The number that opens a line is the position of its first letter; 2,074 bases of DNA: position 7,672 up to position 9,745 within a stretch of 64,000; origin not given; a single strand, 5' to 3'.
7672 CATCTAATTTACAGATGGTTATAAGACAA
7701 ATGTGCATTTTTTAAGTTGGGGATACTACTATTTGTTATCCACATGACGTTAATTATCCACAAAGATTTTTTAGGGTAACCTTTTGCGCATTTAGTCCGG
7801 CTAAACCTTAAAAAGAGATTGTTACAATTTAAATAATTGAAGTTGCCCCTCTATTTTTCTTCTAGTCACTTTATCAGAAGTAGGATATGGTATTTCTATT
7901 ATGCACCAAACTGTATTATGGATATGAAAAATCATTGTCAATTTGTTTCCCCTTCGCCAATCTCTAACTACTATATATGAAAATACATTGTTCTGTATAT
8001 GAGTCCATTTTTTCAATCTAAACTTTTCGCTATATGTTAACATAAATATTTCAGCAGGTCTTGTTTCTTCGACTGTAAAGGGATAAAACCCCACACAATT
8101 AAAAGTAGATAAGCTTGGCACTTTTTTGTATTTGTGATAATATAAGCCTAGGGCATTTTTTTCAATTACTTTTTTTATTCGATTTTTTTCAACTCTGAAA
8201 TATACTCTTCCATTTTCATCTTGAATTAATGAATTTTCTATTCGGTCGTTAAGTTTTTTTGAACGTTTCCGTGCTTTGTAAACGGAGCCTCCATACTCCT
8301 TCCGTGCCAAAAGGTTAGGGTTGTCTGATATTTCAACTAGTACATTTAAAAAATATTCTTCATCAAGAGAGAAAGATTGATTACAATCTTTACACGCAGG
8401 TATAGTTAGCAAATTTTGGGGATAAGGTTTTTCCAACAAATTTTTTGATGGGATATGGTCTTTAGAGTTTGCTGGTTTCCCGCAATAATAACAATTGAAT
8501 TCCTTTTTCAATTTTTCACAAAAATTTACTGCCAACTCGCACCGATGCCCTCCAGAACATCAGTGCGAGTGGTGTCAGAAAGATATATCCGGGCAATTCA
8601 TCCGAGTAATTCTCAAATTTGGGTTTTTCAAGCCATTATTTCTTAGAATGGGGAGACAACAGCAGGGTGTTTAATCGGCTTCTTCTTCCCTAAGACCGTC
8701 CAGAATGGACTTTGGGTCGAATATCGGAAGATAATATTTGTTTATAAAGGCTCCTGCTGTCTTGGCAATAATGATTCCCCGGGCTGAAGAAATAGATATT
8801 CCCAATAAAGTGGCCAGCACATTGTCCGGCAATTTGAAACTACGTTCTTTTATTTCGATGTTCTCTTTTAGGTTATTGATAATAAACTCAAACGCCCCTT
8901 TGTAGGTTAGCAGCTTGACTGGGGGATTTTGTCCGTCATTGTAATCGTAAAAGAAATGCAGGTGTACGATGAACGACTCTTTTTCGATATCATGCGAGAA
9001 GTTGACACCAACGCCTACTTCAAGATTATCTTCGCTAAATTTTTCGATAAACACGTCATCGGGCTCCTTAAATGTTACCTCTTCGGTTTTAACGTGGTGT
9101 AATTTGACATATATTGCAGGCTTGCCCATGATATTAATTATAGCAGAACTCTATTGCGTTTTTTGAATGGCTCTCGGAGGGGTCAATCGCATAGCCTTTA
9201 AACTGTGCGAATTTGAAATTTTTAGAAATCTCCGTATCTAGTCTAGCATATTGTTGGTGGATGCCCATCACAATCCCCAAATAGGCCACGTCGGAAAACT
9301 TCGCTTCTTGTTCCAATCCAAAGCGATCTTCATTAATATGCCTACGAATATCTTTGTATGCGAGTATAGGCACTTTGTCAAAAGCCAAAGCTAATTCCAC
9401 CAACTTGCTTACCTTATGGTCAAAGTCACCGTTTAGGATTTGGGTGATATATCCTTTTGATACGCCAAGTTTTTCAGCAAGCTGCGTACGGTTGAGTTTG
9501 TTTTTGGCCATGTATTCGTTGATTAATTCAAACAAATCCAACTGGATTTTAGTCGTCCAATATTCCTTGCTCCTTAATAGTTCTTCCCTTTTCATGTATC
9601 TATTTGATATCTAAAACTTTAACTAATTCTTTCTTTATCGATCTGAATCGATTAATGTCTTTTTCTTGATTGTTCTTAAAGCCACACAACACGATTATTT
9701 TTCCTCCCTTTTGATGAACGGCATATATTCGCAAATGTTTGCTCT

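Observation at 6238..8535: Cyclodeaminase-like::ImmA/IrrE protease fusion paired with an HNH protein: candidate undescribed conflict module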

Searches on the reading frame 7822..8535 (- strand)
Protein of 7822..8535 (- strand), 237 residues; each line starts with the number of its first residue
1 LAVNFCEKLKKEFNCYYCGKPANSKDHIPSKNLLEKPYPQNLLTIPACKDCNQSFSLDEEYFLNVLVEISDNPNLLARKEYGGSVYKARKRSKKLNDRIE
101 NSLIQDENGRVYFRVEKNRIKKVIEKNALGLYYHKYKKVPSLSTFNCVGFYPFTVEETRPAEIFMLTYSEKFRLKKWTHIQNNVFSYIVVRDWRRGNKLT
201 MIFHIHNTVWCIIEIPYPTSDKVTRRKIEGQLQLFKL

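Call 3: search_protein_families(library=pfam, proteins=[window:7822-8535:-], max_evalue=0.1)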
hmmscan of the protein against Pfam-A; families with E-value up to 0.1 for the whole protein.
window:7822-8535:- (237 aa): 2 families
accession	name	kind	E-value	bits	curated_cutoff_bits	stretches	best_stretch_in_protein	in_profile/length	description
PF14279.12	HNH_5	-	0.00055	20.2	27.5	1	15-56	1-44/56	HNH endonuclease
PF01844.29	HNH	-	0.026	15.1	21.4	1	15-53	1-42/47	HNH endonuclease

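Call 4: search_protein_families(library=padloc, proteins=[window:7822-8535:-], max_evalue=0.1)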
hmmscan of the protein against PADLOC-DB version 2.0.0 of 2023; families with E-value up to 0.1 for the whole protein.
window:7822-8535:- (237 aa): 0 families

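Call 5: search_protein_families(library=ncbifam, proteins=[window:7822-8535:-], max_evalue=0.1)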
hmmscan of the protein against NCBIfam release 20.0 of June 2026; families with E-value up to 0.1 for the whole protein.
window:7822-8535:- (237 aa): 0 families

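Call 6: search_protein_families(library=phrogs, proteins=[window:7822-8535:-], max_evalue=0.01)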
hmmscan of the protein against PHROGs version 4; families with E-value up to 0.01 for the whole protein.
window:7822-8535:- (237 aa): 3 families
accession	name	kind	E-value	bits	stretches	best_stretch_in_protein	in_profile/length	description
phrog_36777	-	unknown function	0.0041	18.3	1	14-56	2-49/132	-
phrog_2214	-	DNA, RNA and nucleotide metabolism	0.0053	16.9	1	10-56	191-237/429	HNH endonuclease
phrog_2118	-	DNA, RNA and nucleotide metabolism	0.0059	17.2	1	9-54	171-220/301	HNH endonuclease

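Call 30: find_homologous_proteins(query=window:7822-8535:-)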
Query window:7822-8535:- (237 aa): 86 proteins with E <= 0.001 among 191 candidates.
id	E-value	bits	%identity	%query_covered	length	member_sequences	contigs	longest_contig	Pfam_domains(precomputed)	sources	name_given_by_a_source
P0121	1.7e-128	445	85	96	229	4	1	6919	-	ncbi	-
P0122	2.7e-124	431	81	96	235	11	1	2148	-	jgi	-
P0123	4.4e-119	414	78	96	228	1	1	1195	-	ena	-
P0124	1.1e-116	406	76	96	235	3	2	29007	-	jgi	jgi:hypothetical protein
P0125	1.6e-113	396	78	92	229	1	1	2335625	-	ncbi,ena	-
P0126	3.3e-112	392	76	96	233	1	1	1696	-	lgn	-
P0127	2.2e-109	382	72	94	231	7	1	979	-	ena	-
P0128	4.5e-108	378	73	93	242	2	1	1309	-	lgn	-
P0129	2.8e-107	375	72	96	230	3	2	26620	-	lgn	-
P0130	3.8e-107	375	72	96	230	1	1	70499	-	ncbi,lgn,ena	-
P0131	1.7e-106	373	72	96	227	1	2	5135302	-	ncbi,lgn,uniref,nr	ncbi:hypothetical protein [Sphingobacterium spiritivorum]|uniref:hypothetical protein n=1 Tax=Sphing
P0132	2.0e-106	373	70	93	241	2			-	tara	tara:strand:- start:66304 stop:67029 length:726 start_codon:yes stop_codon:yes gene_type:complete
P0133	9.3e-106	370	69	95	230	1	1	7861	-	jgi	jgi:hypothetical protein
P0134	1.9e-105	369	68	96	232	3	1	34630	-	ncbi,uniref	ncbi:hypothetical protein ABIB40_003994 [Pedobacter sp. UYP30]|uniref:hypothetical protein n=1 Tax=P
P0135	1.5e-104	367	73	93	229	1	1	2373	-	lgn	-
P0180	3.4e-84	300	58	97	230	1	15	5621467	-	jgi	jgi:hypothetical protein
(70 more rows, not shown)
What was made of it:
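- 7822..8535 (-): Neighbouring gene for a 237-aa HNH-motif protein. It is an independent single-gene cassette and not part of the fusion's system. 86 homologues, Bacteroidota, unnamed (call 30).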

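Call 31: find_encoding_contigs(protein=P0131, flank=5000, max_places=2)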
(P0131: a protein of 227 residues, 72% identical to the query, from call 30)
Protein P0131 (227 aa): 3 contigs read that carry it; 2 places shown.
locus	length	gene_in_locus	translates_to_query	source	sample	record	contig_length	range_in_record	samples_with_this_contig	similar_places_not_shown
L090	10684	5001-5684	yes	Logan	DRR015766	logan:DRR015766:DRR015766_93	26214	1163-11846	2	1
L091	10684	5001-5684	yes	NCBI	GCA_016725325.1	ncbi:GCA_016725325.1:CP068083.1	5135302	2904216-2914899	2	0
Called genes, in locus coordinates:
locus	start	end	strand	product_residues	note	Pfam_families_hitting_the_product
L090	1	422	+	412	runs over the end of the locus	PF13102:Phage_int_SAM_5, PF00589:Phage_integrase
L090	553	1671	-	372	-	PF06067:DUF932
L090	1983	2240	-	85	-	-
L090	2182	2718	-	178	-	PF03432:Relaxase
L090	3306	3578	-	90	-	PF12728:HTH_17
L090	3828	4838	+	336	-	PF04607:RelA_SpoT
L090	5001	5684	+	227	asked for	-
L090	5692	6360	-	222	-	-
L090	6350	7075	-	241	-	-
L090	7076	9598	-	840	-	PF13589:HATPase_c_3, PF02518:HATPase_c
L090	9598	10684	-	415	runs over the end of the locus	PF00145:DNA_methylase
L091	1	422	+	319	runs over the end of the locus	PF13102:Phage_int_SAM_5, PF00589:Phage_integrase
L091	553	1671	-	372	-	PF06067:DUF932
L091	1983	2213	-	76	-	-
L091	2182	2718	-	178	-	PF03432:Relaxase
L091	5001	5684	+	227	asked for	-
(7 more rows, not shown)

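Call 32: find_encoding_contigs(protein=P0180, flank=5000, max_places=3)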
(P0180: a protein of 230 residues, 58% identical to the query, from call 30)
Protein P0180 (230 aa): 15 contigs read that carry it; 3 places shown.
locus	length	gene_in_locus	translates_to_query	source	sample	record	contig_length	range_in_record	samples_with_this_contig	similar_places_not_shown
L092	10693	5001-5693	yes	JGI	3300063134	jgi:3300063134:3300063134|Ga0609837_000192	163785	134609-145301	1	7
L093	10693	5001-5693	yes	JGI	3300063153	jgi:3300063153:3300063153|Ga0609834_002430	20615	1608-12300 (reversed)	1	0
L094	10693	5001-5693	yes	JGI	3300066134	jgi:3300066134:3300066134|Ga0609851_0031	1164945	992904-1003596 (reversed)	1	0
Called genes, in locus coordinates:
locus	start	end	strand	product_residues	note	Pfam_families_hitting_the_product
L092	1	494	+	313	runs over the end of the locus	-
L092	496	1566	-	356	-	PF00248:Aldo_ket_red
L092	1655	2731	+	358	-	PF10851:DUF2652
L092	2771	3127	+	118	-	-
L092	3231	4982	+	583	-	PF04616:Glyco_hydro_43, PF00754:F5_F8_type_C, PF22633:F5_F8_type_C_2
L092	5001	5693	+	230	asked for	-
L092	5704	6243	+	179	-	-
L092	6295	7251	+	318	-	PF03255:ACCA, PF01039:Carboxyl_trans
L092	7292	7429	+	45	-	-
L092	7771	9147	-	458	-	PF00144:Beta-lactamase, PF00515:TPR_1 (faint)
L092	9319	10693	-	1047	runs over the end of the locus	PF11028:TMEM260_N, PF28497:DUF8416, PF28495:TMEM260_2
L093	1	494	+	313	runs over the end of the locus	-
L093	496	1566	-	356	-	PF00248:Aldo_ket_red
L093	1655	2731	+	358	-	PF10851:DUF2652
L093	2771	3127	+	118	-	-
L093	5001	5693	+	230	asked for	-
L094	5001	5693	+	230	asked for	-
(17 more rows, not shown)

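Call 33: find_encoding_contigs(protein=P0125, flank=5000, max_places=2)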
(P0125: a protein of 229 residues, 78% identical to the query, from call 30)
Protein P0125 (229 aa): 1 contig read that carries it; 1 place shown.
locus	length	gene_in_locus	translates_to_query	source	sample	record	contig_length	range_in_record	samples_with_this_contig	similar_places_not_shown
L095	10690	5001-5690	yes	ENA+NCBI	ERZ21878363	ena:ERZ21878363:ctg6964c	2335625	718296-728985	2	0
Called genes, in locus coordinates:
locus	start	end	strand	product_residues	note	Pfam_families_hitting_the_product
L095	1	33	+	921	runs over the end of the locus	PF13289:SIR2_2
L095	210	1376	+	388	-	PF13175:AAA_15, PF13476:AAA_23, PF13304:AAA_21, PF00004:AAA (faint), PF13175:AAA_15, PF02463:SMC_N (weak)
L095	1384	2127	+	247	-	PF01844:HNH (weak)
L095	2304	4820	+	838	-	PF24391:HD-CE, PF13589:HATPase_c_3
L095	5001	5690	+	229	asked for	-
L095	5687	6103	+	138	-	-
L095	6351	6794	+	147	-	PF00583:Acetyltransf_1 (weak), PF13673:Acetyltransf_10, PF13508:Acetyltransf_7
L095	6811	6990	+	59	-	-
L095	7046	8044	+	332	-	PF01522:Polysacc_deac_1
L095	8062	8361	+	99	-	PF00117:GATase, PF07722:Peptidase_C26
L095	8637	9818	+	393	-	PF03575:Peptidase_S51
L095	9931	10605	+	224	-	PF14229:DUF4332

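Call 35: find_encoding_contigs(protein=P0121, flank=6000, max_places=2)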
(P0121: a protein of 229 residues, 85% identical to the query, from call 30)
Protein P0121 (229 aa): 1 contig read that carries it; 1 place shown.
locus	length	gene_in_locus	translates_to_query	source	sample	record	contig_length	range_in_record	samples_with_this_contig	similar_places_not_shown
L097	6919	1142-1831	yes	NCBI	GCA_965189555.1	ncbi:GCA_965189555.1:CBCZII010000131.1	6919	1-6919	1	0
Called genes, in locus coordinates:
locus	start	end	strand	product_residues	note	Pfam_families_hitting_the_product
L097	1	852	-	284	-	?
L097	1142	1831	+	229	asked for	-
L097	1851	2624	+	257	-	PF03372:Exo_endo_phos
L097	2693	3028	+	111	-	PF03683:UPF0175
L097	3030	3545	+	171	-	PF11848:DUF3368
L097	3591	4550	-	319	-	PF13349:DUF4097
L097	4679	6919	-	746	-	?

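Call 63: predict_structure(alignment_id=A4)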
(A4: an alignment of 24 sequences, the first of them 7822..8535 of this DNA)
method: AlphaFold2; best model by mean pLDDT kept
length: 237 residues; sequences in the alignment: 24
mean_pLDDT: 85.3   pTM: 0.80
mean pLDDT of the five models: 85.3, 84.1, 83.7, 82.4, 82.1
residues with pLDDT >= 90: 136; 70-90: 66; 50-70: 25; < 50: 10
segments of 3 or more residues with pLDDT < 50: 1-10
pLDDT, mean of each block of 10 residues (from residue 1): 37 84 95 92 94 91 90 91 91 86 80 83 96 94 94 72 86 92 96 92 94 92 55 61
secondary structure, 60 per line:
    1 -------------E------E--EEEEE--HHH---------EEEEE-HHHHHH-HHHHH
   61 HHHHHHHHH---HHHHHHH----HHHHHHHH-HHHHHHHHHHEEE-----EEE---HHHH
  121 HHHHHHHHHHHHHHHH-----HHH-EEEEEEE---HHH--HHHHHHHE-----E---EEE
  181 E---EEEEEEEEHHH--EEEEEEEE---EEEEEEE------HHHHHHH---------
elements in order: E24-28 E43-47 H49-54 H56-69 H73-79 H84-91 H93-102 E103-105 E111-113 H117-136 E146-152 H161-167 E178-181 E185-192 E198-205 E209-215 H222-228
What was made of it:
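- On HNH endonucleases (the neighbouring 237-aa protein): Strands 24-28 and 43-47 and helix 49-54 appear in the model (call 63).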

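Call 65: fold_search(model_id=the predicted structure, library=pdb)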
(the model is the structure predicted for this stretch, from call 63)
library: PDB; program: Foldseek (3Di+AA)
matches with E <= 10: 588; with E <= 0.001: 0
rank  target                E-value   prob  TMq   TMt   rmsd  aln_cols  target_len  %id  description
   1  5xga                  8.2e-02  0.60  0.19  0.34  12.1       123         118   10  Crystal structure of the EnvZ periplasmic domain with CHAPS (released 2017-07-19)
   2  9nlt_B                1.0e-01  0.51  0.18  0.33  11.5        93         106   10  Crystal Structure of Flpp3-minibinder687 Complex (released 2025-10-22)
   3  7q14_AAA              2.3e-01  0.04  0.10  0.10  19.1       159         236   12  Acetyllysine73-incorporated OXA-48 complexed with imipenem and bromide ions in both active and inactive acyl-enzyme  (released 2022-11-16)
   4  6pk0_B                3.6e-01  0.05  0.10  0.10  15.6       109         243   13  Crystal Structure of OXA-48 with Hydrolyzed Imipenem (released 2020-01-22)
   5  6pny                  3.9e-01  0.33  0.19  0.33  10.3        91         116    9  X-ray Structure of Flpp3 (released 2020-02-26)
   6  4wmc_H                3.9e-01  0.04  0.12  0.12  18.1       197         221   13  OXA-48 covalent complex with Avibactam inhibitor (released 2014-12-03)
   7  7q14_BBB              3.9e-01  0.03  0.10  0.11  18.0       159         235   11  Acetyllysine73-incorporated OXA-48 complexed with imipenem and bromide ions in both active and inactive acyl-enzyme  (released 2022-11-16)
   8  4wmc_B                4.6e-01  0.05  0.09  0.09  14.6        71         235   14  OXA-48 covalent complex with Avibactam inhibitor (released 2014-12-03)
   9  6q5f_A                4.6e-01  0.03  0.11  0.12  19.0       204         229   11  OXA-48_P68A-CAZ. Evolutionary trade-offs of OXA-48 mediated ceftazidime-avibactam resistance (released 2019-03-20)
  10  5qab_B                5.2e-01  0.04  0.09  0.09  14.7        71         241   14  OXA-48 IN COMPLEX WITH COMPOUND 6b (released 2018-01-10)
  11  6pqi_A                5.2e-01  0.04  0.10  0.10  15.6       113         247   12  Crystal Structure of Class D Beta-lactamase OXA-48 with Cefotaxime (released 2020-01-22)
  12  4wmc_D                5.2e-01  0.03  0.10  0.10  19.1       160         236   14  OXA-48 covalent complex with Avibactam inhibitor (released 2014-12-03)
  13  4wmc_C                5.5e-01  0.04  0.14  0.14  17.4       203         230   13  OXA-48 covalent complex with Avibactam inhibitor (released 2014-12-03)
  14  5oft_A                5.8e-01  0.03  0.09  0.09  16.3       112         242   14  Structural basis for OXA-48 dimerization (released 2018-08-01)
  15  7o5t_DDD              6.2e-01  0.04  0.09  0.09  14.7        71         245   14  OXA-48 with carbamylated Lys73 in complex with bromide ions at neutral pH (released 2022-04-20)
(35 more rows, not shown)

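Call 67: fold_search(model_id=the predicted structure, library=viral)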
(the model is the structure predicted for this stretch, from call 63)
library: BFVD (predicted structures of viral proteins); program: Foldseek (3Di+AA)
matches with E <= 10: 709; with E <= 0.001: 0
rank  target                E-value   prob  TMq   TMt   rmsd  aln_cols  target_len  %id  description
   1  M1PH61                1.8e-02  0.47  0.20  0.22  18.8       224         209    9  TATA-box-binding protein-like protein [Moumouvirus goulette]
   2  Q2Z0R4                6.0e-02  0.57  0.20  0.14  10.1       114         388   12  Uncharacterized protein [Pseudomonas phage EL]
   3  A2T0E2                1.2e-01  0.20  0.11  0.18  15.7       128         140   11  (no name in the UniProt tables at hand)
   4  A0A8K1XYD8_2          1.8e-01  0.03  0.09  0.02  17.9       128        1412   14  (no name in the UniProt tables at hand)
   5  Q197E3                2.0e-01  0.15  0.13  0.11  14.5       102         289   13  Uncharacterized protein 017R [Invertebrate iridescent virus 3]
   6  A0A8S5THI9            2.4e-01  0.28  0.34  0.31  12.9       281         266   12  Uncharacterized protein [Myoviridae sp. ctMnh10]
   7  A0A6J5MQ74            2.7e-01  0.25  0.20  0.28  14.4       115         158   13  Uncharacterized protein [uncultured Caudovirales phage]
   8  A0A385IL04            3.0e-01  0.28  0.13  0.21   7.4        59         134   10  (no name in the UniProt tables at hand)
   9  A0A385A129            3.0e-01  0.09  0.12  0.07  15.5       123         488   14  (no name in the UniProt tables at hand)
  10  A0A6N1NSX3            3.4e-01  0.08  0.15  0.20  12.8       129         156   16  Putative orfan [Tupanvirus soda lake]
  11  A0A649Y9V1            3.4e-01  0.06  0.15  0.10  19.9       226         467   14  Polyprotein (Fragment) [Vespa velutina associated nora-like virus]
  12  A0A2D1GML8            3.6e-01  0.15  0.19  0.28  17.0       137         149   14  (no name in the UniProt tables at hand)
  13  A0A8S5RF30            3.8e-01  0.11  0.17  0.17  18.6       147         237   13  Uncharacterized protein [virus sp. ctyMK1]
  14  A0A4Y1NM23            4.3e-01  0.21  0.19  0.41   7.7        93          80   16  Cef protein [Acinetobacter phage AM101]
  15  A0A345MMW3            4.3e-01  0.15  0.18  0.26  15.2       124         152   10  (no name in the UniProt tables at hand)
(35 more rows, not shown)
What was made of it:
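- Tried and rejected: It failed in both the PDB and BFVD (calls 65, 67).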

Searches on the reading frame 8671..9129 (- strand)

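Call 3: search_protein_families(library=pfam, proteins=[window:8671-9129:-], max_evalue=0.1)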
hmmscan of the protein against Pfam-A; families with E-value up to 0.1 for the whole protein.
window:8671-9129:- (152 aa): 0 families

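Call 4: search_protein_families(library=padloc, proteins=[window:8671-9129:-], max_evalue=0.1)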
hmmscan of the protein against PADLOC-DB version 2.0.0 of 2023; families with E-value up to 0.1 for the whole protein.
window:8671-9129:- (152 aa): 1 family
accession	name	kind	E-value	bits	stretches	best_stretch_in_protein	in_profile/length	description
PDLC04763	PDC-M64C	-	9e-20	69.6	1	8-144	11-141/146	-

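Call 5: search_protein_families(library=ncbifam, proteins=[window:8671-9129:-], max_evalue=0.1)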
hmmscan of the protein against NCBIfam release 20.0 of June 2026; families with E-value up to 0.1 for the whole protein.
window:8671-9129:- (152 aa): 1 family
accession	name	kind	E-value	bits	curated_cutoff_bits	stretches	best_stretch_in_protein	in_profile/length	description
TIGR02274.1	dCTP_deam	equivalog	0.055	13.2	92.8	1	39-127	29-117/180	dCTP deaminase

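Call 6: search_protein_families(library=phrogs, proteins=[window:8671-9129:-], max_evalue=0.01)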
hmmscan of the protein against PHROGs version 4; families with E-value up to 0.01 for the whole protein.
window:8671-9129:- (152 aa): 0 families

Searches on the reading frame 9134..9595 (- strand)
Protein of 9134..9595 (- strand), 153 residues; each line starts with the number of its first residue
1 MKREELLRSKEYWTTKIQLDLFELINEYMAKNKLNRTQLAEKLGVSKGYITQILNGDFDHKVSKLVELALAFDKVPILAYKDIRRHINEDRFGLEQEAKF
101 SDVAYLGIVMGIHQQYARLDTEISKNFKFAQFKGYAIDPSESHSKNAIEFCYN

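Call 3: search_protein_families(library=pfam, proteins=[window:9134-9595:-], max_evalue=0.1)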
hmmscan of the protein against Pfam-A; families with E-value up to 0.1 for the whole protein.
window:9134-9595:- (153 aa): 9 families
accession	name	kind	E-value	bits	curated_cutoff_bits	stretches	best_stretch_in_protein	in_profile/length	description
PF01381.28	HTH_3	-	1.3e-07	32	23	1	27-76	3-51/55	Helix-turn-helix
PF12844.13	HTH_19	-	9.3e-06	25.9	30.2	1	23-73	2-52/64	Helix-turn-helix domain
PF13744.12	HTH_37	-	0.00013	22.2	27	1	17-71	15-70/80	Helix-turn-helix domain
PF13560.12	HTH_31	-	0.0031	18.2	27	1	28-57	9-38/64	Helix-turn-helix domain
PF13443.12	HTH_26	-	0.0047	17.6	22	1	25-58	2-35/63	Cro/C1-type HTH DNA-binding domain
PF13412.12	HTH_24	-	0.0096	15.9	21.9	1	23-54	7-38/48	Winged helix-turn-helix DNA-binding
PF02954.25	HTH_8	-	0.045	13.9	22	1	23-46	8-31/42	Bacterial regulatory protein, Fis family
PF20317.4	HTH_60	-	0.051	14.4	24.1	1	23-81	8-66/140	Helix-turn-helix domain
PF22083.2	I-HmuI_NUMOD-like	-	0.072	13.1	27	0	38-60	17-39/46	DNA endonuclease I-HmuI-like, NUMOD-like domain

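Call 4: search_protein_families(library=padloc, proteins=[window:9134-9595:-], max_evalue=0.1)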
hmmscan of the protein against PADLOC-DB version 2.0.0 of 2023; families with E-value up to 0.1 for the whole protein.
window:9134-9595:- (153 aa): 5 families
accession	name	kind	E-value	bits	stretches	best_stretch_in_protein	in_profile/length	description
PDLC02926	HTH_VI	-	0.00014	20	1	31-73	12-54/92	-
PDLC04775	PDC-M69A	-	0.00026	19.5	1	24-67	11-54/113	-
PDLC03671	Control_protein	-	0.0037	15.5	1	21-73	15-67/84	control protein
PDLC03943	RmrA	-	0.0058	13.7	1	33-149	15-127/370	-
PDLC04760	PDC-M64C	-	0.022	13.1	1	16-72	22-78/93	-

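Call 5: search_protein_families(library=ncbifam, proteins=[window:9134-9595:-], max_evalue=0.1)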
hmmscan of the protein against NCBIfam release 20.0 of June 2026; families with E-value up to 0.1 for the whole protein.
window:9134-9595:- (153 aa): 5 families
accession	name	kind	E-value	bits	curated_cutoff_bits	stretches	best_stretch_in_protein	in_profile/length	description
NF038310.1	lysogeny_AimR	equivalog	7.1e-06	25.3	70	1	25-74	1-50/365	AimR family lysis-lysogeny pheromone receptor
TIGR02607.1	antidote_HigA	equivalog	0.014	15.2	47.7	1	24-57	11-44/81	HigA family addiction module antitoxin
TIGR03070.1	couple_hipB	subfamily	0.034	14.1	71.65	1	25-65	7-47/58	type II toxin-antitoxin system Y4mF family antitoxin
NF006015.0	PRK08154.1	subfamily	0.062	12.5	204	1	16-73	26-83/314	anaerobic benzoate catabolism transcriptional regulator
NF008273.0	PRK11050.1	equivalog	0.076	12.7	153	0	9-55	29-76/156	manganese-binding transcriptional regulator MntR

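Call 6: search_protein_families(library=phrogs, proteins=[window:9134-9595:-], max_evalue=0.01)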
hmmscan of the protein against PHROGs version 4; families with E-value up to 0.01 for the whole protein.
window:9134-9595:- (153 aa): 16 families
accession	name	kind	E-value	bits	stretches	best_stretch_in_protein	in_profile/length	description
phrog_8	-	transcription regulation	7.9e-09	36.4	1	19-77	75-156/346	transcriptional regulator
phrog_3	-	transcription regulation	8e-08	33.4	1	12-93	80-161/430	transcriptional repressor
phrog_4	-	transcription regulation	7.2e-07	29.5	1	18-73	134-185/400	transcriptional repressor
phrog_2339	-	DNA, RNA and nucleotide metabolism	1.1e-06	29.6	1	20-75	25-81/98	HTH DNA binding protein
phrog_1373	-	transcription regulation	3.2e-06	28.2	1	21-74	64-117/166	transcriptional regulator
phrog_296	-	integration and excision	9.4e-06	25.6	1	15-64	222-271/626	DNA transposition protein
phrog_1728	-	transcription regulation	2.2e-05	24.5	1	24-76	7-59/380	transcriptional regulator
phrog_2439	-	transcription regulation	0.00038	20.4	1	24-73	11-60/367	transcriptional regulator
phrog_1468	-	transcription regulation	0.0005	20.6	1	28-56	15-43/67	transcriptional repressor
phrog_4779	-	transcription regulation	0.00077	20.9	1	25-73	7-57/98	transcriptional regulator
phrog_4031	-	unknown function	0.0012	18.4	1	15-81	513-580/626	-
phrog_1337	-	DNA, RNA and nucleotide metabolism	0.0022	18.3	1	22-66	16-60/316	DNA binding protein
phrog_4583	-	transcription regulation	0.0049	17.9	1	17-73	7-63/81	transcriptional repressor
phrog_21847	-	unknown function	0.0056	17.6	0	36-57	26-47/70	-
phrog_38027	-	transcription regulation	0.0061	17.6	1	32-77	80-125/143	transcriptional repressor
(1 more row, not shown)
